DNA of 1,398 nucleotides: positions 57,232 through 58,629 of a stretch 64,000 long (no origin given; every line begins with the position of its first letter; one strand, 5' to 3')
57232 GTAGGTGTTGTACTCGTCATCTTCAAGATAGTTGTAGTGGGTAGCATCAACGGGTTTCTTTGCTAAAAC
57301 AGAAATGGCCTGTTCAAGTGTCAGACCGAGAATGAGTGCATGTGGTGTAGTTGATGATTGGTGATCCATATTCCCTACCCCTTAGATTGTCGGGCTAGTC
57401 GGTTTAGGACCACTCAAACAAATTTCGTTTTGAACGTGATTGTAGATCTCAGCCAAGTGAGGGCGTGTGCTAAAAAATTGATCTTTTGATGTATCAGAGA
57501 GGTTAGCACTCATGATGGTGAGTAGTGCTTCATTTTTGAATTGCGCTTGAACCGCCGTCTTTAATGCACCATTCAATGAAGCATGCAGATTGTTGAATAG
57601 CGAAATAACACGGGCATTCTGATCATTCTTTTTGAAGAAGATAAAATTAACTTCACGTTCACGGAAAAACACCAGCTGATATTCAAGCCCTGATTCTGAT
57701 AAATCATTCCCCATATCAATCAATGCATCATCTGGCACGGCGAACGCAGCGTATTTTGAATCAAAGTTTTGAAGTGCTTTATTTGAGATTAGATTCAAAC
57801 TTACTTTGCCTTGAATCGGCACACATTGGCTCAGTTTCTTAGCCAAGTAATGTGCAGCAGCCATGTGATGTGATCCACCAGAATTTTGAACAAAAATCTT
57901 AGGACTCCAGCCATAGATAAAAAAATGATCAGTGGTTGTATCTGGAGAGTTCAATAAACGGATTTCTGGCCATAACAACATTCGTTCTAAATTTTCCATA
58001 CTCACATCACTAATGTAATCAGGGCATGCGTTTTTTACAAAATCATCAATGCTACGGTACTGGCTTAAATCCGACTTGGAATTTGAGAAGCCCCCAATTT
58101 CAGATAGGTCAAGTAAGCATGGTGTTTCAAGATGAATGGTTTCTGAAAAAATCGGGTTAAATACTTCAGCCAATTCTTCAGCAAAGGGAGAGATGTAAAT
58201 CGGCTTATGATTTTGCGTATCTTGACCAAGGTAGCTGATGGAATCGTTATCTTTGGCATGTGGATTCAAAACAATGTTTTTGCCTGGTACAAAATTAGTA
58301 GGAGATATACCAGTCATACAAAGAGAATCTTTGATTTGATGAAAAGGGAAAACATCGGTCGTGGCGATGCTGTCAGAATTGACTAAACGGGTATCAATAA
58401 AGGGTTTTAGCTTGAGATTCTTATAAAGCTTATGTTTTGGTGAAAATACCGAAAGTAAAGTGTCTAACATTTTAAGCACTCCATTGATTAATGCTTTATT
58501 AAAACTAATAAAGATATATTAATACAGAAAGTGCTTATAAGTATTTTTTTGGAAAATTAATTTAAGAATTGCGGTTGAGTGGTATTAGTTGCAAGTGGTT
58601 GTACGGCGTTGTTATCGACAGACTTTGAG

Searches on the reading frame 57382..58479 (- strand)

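Call 84: search_protein_families(library=pfam, proteins=[window:57382-58479:-], max_evalue=0.001)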
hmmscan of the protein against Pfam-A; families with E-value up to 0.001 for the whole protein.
window:57382-58479:- (365 aa): 1 family
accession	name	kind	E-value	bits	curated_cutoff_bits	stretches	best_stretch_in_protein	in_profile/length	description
PF20390.3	DUF6685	-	2.7e-76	256.4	24.6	1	123-318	6-206/207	Family of unknown function (DUF6685)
